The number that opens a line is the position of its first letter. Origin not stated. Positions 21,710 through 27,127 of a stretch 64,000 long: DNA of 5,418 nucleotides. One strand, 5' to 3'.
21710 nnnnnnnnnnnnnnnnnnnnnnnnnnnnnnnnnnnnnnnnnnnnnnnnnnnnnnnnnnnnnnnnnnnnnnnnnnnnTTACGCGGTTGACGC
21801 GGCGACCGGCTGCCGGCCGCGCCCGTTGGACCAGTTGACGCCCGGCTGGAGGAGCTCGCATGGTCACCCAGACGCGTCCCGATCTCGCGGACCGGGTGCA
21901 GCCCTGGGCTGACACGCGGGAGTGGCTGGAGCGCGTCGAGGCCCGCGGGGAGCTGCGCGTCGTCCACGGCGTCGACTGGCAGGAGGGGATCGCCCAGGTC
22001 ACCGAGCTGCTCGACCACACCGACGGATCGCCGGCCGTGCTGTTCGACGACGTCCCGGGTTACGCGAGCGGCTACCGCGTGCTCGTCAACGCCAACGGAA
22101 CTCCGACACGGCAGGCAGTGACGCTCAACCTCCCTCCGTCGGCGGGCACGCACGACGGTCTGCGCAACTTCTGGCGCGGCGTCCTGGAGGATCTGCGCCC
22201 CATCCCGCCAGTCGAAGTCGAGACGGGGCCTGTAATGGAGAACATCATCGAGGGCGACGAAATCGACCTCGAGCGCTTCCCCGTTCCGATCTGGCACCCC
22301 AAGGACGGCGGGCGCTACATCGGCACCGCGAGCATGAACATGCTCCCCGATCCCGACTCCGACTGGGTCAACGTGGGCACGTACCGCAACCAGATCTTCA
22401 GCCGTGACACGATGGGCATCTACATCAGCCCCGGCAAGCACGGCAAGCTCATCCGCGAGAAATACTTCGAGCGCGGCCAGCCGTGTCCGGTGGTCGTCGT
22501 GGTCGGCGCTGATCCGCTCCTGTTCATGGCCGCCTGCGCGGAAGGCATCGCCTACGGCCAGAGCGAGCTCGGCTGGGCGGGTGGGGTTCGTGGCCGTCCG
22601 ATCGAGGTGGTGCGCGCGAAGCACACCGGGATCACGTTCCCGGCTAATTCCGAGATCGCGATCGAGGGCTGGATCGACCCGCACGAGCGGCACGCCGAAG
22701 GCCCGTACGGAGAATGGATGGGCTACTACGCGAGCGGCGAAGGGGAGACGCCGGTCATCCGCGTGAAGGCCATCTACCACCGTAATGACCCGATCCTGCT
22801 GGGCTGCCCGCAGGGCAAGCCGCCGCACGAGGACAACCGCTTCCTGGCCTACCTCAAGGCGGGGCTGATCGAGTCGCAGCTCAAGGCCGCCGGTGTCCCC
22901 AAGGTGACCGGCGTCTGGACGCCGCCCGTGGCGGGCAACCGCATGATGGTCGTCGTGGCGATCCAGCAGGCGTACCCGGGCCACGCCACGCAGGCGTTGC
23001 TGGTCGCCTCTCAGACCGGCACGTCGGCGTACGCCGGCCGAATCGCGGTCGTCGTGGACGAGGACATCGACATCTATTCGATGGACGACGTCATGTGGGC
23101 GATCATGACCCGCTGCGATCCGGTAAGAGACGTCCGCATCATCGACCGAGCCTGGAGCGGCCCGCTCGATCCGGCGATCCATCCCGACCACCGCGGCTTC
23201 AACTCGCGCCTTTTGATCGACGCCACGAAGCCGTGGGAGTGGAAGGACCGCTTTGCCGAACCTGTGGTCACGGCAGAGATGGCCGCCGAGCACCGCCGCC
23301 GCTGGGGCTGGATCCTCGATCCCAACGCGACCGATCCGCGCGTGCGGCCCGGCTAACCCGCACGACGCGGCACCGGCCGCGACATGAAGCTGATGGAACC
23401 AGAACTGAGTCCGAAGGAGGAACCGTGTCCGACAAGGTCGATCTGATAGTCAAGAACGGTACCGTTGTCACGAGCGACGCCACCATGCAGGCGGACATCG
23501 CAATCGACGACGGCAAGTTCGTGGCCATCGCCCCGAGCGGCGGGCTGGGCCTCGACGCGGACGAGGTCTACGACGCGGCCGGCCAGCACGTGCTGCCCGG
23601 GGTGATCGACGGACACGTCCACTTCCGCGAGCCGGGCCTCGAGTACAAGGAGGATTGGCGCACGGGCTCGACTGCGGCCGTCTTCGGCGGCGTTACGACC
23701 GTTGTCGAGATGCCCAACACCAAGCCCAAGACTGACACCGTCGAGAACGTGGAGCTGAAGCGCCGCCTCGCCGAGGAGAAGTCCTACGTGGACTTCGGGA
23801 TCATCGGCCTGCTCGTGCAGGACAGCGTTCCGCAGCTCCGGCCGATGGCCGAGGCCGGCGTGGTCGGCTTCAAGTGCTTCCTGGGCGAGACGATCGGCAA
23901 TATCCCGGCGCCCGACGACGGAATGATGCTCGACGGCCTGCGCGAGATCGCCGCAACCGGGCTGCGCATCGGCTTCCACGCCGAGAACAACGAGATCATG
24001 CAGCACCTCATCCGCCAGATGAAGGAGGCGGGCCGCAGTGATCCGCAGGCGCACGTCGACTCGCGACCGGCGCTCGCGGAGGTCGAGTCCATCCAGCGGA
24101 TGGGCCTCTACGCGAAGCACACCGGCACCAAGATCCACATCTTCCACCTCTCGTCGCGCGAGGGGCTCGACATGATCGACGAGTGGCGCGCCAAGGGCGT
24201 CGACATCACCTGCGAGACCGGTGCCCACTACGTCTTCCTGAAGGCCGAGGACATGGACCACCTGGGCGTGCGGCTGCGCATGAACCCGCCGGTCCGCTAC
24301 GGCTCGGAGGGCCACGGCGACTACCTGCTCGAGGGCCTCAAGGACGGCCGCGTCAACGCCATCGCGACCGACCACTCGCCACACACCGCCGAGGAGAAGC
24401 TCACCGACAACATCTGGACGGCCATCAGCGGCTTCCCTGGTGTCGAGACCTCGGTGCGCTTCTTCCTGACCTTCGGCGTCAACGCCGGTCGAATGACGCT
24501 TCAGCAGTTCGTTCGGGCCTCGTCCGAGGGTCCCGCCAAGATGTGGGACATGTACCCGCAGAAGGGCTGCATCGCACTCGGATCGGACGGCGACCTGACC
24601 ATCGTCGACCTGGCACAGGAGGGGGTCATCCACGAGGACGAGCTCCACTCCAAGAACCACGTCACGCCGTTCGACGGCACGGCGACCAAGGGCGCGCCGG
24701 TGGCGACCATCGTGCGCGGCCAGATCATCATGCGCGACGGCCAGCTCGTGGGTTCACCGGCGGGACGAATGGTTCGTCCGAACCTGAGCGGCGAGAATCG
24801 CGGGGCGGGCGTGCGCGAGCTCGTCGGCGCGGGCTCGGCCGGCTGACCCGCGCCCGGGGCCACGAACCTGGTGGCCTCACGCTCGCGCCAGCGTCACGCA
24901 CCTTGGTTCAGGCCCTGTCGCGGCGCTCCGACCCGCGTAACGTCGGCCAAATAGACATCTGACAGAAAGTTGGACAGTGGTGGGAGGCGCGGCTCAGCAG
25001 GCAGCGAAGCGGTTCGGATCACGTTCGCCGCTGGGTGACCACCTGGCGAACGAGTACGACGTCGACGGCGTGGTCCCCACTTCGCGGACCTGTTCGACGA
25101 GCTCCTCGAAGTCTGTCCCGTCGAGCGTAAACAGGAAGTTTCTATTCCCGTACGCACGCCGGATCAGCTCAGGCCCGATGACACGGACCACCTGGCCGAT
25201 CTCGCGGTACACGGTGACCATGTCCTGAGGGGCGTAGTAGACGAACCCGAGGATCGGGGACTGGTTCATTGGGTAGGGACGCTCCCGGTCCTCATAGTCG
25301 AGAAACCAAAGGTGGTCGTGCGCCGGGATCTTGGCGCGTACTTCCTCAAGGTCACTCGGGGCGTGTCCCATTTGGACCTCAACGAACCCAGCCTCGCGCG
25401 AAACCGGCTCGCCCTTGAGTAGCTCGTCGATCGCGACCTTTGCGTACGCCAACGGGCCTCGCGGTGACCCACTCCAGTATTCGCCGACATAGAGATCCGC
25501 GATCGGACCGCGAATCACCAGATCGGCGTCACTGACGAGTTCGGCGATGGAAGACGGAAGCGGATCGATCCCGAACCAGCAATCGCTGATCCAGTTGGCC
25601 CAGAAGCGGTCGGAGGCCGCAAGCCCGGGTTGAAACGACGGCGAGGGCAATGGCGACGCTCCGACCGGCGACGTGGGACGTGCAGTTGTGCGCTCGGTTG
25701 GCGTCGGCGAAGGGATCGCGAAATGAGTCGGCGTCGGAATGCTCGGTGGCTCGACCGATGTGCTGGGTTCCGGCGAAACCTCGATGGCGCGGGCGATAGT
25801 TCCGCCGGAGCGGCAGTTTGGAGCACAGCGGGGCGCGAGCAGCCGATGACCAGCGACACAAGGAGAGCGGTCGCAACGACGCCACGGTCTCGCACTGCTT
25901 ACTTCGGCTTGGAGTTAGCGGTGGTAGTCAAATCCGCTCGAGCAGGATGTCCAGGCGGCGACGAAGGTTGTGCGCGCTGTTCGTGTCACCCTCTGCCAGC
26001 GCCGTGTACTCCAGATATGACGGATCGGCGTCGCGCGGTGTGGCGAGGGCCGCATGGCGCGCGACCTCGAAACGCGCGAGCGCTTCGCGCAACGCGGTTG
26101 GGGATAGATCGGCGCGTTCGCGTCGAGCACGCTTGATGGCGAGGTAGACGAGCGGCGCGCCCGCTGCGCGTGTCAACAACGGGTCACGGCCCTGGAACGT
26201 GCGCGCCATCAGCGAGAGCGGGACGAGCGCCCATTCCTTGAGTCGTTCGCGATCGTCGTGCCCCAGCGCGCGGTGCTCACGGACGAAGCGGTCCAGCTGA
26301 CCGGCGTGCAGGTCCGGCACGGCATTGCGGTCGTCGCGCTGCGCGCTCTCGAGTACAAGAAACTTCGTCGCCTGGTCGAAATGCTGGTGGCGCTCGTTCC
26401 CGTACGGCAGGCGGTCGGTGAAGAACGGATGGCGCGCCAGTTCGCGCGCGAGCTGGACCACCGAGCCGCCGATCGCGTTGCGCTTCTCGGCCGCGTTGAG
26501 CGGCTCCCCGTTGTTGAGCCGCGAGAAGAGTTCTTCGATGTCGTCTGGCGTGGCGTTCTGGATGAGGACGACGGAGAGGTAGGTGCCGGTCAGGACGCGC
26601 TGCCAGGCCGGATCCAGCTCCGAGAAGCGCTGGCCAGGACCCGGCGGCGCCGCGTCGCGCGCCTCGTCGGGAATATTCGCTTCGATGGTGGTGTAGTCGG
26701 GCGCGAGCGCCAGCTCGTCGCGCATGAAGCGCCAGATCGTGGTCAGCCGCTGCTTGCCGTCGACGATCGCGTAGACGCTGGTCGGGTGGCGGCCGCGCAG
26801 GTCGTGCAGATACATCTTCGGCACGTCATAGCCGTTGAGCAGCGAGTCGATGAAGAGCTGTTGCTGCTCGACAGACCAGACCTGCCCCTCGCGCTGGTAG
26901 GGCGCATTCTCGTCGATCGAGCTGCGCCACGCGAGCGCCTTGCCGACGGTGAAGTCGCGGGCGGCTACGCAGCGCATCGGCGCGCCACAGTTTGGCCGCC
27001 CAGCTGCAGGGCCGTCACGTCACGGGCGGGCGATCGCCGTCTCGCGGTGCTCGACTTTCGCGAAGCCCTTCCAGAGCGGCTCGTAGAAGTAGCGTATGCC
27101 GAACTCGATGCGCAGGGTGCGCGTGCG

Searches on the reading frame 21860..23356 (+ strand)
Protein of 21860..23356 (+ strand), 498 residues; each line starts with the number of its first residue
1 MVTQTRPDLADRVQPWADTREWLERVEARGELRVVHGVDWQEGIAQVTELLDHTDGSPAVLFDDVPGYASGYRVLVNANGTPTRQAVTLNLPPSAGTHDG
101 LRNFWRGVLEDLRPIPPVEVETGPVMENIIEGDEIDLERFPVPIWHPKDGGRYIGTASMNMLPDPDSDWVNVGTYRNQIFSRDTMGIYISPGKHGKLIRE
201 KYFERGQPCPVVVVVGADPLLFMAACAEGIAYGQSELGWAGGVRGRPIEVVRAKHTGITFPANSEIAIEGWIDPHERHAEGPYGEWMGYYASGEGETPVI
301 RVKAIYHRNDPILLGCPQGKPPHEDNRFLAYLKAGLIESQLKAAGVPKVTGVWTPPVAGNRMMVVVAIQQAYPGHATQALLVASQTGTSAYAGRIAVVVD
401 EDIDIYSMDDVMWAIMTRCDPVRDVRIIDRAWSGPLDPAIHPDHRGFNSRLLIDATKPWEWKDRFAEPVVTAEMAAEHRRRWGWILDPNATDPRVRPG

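Call 15: search_protein_families(library=pfam, proteins=[window:21860-23356:+], max_evalue=0.001)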
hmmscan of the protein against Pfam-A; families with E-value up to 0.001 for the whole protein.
window:21860-23356:+ (498 aa): 3 families
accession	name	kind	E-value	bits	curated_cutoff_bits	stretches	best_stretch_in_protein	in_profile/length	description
PF01977.22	UbiD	-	2.7e-64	216.6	23.3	1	119-321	4-206/206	3-octaprenyl-4-hydroxybenzoate carboxy-lyase Rift-related domain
PF20696.2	UbiD_C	-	6.1e-30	104.3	24.2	1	337-455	12-127/127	3-octaprenyl-4-hydroxybenzoate carboxy-lyase C-terminal domain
PF20695.2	UbiD_N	-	2.4e-10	40.8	24.3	1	23-95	1-69/78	3-octaprenyl-4-hydroxybenzoate carboxy-lyase N-terminal domain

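Call 45: search_protein_families(library=ncbifam, proteins=[window:21860-23356:+], max_evalue=1e-10)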
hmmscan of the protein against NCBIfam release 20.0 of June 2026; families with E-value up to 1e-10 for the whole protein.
window:21860-23356:+ (498 aa): 7 families
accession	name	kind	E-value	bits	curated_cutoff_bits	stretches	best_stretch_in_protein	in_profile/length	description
TIGR02724.1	phenyl_P_beta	equivalog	1.7e-92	310.3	468.95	1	27-482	12-466/472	phenylphosphate carboxylase subunit beta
TIGR00148.1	TIGR00148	subfamily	3.1e-91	306.3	244.85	1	20-458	2-438/438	UbiD family decarboxylase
NF041204.1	VdcC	exception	5.5e-84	282.3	650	1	17-471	2-453/467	non-oxidative hydroxyarylic acid decarboxylases subunit C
TIGR03701.1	mena_SCO4490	equivalog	7.4e-64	216.1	495.9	1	22-429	2-415/433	menaquinone biosynthesis decarboxylase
TIGR02723.1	phenyl_P_alpha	equivalog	3e-56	191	564.6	1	18-468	9-455/485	phenylphosphate carboxylase subunit alpha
NF041219.1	BagN_FevL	exception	1.1e-52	179.2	1000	1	10-438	11-447/502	bagremycin/ferroverdin biosynthesis UbiD family decarboxylase BagN/FevL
NF008175.0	PRK10922.1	equivalog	7.2e-52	176.5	788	1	115-468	120-470/497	4-hydroxy-3-polyprenylbenzoate decarboxylase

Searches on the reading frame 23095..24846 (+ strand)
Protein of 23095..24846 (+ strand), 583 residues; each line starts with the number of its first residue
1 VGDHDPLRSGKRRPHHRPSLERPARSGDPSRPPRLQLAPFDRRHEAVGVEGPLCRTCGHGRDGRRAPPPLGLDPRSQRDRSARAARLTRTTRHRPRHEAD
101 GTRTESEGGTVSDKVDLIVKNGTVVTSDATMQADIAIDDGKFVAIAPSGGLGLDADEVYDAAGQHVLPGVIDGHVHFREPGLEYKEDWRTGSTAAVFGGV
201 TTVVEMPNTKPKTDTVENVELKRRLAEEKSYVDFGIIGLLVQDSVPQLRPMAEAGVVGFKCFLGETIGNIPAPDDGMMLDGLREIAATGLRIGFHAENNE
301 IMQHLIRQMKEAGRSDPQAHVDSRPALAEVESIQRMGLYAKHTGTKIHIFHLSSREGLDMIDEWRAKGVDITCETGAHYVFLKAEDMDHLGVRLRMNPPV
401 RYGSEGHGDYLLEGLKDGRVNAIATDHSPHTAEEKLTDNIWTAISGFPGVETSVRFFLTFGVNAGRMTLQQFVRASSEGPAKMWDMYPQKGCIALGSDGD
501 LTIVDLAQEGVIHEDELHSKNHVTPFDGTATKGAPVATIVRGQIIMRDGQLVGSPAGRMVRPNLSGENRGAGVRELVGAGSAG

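Call 15: search_protein_families(library=pfam, proteins=[window:23095-24846:+], max_evalue=0.001)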
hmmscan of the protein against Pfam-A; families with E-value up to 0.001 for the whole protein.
window:23095-24846:+ (583 aa): 2 families
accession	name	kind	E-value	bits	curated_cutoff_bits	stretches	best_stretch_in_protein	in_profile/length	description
PF01979.26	Amidohydro_1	-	7.5e-21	75.2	25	1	166-544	2-344/345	Amidohydrolase family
PF07969.17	Amidohydro_3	-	1.2e-11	45.2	29.7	2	157-206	1-50/472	Amidohydrolase family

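Call 45: search_protein_families(library=ncbifam, proteins=[window:23425-24846:+], max_evalue=1e-10)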
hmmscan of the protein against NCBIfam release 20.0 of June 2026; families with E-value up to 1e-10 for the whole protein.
window:23425-24846:+ (473 aa): 32 families (the best 25 are shown)
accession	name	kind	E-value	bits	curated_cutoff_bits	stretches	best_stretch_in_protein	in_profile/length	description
NF004839.0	PRK06189.1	equivalog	4.5e-116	388.1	631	1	5-453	3-448/451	allantoinase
TIGR03178.1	allantoinase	equivalog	1.9e-111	373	357.85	1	6-451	1-440/441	allantoinase AllB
NF006559.0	PRK09060.1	equivalog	1.8e-110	369.3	482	1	1-451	1-437/444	dihydroorotase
NF002668.0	PRK02382.1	equivalog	7.8e-102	341.2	452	1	14-442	13-417/436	dihydroorotase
TIGR00857.1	pyrC_multi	subfamily_domain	1.7e-100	336.9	279.05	1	20-439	3-412/412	dihydroorotase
TIGR02033.1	D-hydantoinase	equivalog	3.2e-95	319.7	393.25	1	8-450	2-452/454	dihydropyrimidinase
NF058539.1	ergo_uti2_ErtD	equivalog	2.9e-93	313.2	650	1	5-451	2-446/449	hydantoin-5-propionate amidohydrolase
NF005751.0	PRK07575.1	equivalog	6.4e-92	308.3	529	1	6-448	4-432/440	dihydroorotase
NF005960.0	PRK08044.1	equivalog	1e-85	288.1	688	1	5-440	3-437/453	allantoinase AllB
NF009941.0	PRK13404.1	subfamily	2.1e-85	287.2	647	1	4-451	3-460/478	dihydropyrimidinase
NF006688.0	PRK09236.1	equivalog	1.5e-81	274.5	535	1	7-450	4-440/444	dihydroorotase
NF006837.0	PRK09357.1-2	equivalog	9.3e-81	271.6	575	1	7-439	3-425/428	dihydroorotase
NF058538.1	ergo_util_ErtD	equivalog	1.1e-74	251.9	600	1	6-452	2-446/446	hydantoin-5-propionate amidohydrolase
NF003271.0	PRK04250.1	equivalog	2.9e-70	237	405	1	6-450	3-402/407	dihydroorotase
NF006839.0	PRK09357.1-4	equivalog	4.1e-70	236.5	576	1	7-437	2-421/422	dihydroorotase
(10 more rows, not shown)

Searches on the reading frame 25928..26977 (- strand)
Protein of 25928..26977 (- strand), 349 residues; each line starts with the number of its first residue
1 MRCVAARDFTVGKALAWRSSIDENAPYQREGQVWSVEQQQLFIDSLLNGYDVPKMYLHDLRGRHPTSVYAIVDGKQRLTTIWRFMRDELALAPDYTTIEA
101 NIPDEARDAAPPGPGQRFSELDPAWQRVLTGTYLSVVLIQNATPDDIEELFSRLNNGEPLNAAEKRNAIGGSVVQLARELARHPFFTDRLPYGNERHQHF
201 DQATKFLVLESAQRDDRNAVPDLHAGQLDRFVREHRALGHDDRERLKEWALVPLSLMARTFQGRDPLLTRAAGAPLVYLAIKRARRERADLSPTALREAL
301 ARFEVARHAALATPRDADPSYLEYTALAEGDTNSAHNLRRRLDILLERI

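Call 15: search_protein_families(library=pfam, proteins=[window:25928-26977:-], max_evalue=0.001)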
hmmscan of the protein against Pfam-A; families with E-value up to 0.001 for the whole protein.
window:25928-26977:- (349 aa): 1 family
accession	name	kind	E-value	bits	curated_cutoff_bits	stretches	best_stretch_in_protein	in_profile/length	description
PF03235.19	GmrSD_N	-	1.1e-18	68.5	33.2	1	25-168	15-196/199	GmrSD restriction endonuclease, N-terminal domain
